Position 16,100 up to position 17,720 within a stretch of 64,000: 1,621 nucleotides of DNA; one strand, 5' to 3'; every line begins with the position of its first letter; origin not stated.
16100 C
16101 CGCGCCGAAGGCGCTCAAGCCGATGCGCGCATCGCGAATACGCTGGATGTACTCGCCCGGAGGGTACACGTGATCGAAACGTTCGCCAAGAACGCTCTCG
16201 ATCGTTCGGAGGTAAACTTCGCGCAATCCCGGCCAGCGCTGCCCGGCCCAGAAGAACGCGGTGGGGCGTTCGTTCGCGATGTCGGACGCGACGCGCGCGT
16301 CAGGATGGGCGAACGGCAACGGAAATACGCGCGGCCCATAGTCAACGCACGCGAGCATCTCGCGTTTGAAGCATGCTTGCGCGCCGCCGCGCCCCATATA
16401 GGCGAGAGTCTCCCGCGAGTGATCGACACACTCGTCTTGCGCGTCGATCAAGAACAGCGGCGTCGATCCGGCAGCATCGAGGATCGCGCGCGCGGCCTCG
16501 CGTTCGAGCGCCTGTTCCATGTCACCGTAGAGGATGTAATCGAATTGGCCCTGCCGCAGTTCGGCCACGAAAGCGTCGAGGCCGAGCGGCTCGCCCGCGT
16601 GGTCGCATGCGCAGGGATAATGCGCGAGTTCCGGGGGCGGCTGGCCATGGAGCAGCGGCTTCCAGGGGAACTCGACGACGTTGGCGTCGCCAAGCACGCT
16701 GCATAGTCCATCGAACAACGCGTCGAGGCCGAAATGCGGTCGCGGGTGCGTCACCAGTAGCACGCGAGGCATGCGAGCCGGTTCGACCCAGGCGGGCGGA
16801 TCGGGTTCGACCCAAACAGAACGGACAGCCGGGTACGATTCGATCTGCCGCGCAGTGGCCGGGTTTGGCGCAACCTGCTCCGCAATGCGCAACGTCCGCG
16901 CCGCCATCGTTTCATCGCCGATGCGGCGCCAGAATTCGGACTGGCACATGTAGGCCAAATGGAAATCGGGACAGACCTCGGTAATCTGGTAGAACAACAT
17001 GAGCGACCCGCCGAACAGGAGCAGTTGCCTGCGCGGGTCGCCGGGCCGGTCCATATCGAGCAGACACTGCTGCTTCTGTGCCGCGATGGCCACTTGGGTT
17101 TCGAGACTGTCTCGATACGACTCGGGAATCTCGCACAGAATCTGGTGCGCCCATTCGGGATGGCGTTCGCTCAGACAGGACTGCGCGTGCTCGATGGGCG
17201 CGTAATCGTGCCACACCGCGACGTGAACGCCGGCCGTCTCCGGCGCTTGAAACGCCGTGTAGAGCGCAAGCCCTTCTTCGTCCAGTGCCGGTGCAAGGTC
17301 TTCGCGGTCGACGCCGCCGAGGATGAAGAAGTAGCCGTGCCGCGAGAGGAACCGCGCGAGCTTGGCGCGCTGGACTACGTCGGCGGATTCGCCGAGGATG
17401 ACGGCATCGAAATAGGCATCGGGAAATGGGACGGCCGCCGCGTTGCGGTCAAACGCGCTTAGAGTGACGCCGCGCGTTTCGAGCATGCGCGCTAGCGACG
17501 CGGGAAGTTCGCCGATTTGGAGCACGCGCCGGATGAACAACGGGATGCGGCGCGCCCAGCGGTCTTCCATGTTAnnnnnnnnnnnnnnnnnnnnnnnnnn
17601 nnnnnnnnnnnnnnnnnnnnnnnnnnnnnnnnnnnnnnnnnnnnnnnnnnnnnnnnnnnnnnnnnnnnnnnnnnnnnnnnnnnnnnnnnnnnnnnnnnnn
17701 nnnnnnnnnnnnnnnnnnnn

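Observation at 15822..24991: Four tandem paralogous MKH[LV]-peptide genes head a coupled modification/export/immunity operon (candidate undescribed RiPP- or bacteriocin-like locus)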

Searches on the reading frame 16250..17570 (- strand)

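Call 45: search_protein_families(library=pfam, max_evalue=1, proteins=[window:16250-17570:-])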
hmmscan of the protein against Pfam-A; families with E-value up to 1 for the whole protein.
window:16250-17570:- (440 aa): 2 families
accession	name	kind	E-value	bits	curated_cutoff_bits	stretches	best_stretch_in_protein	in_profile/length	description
PF08241.18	Methyltransf_11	-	0.055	14.6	21.2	1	37-77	44-89/95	Methyltransferase domain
PF13649.12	Methyltransf_25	-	0.067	14.3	27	1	27-76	38-87/97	Methyltransferase domain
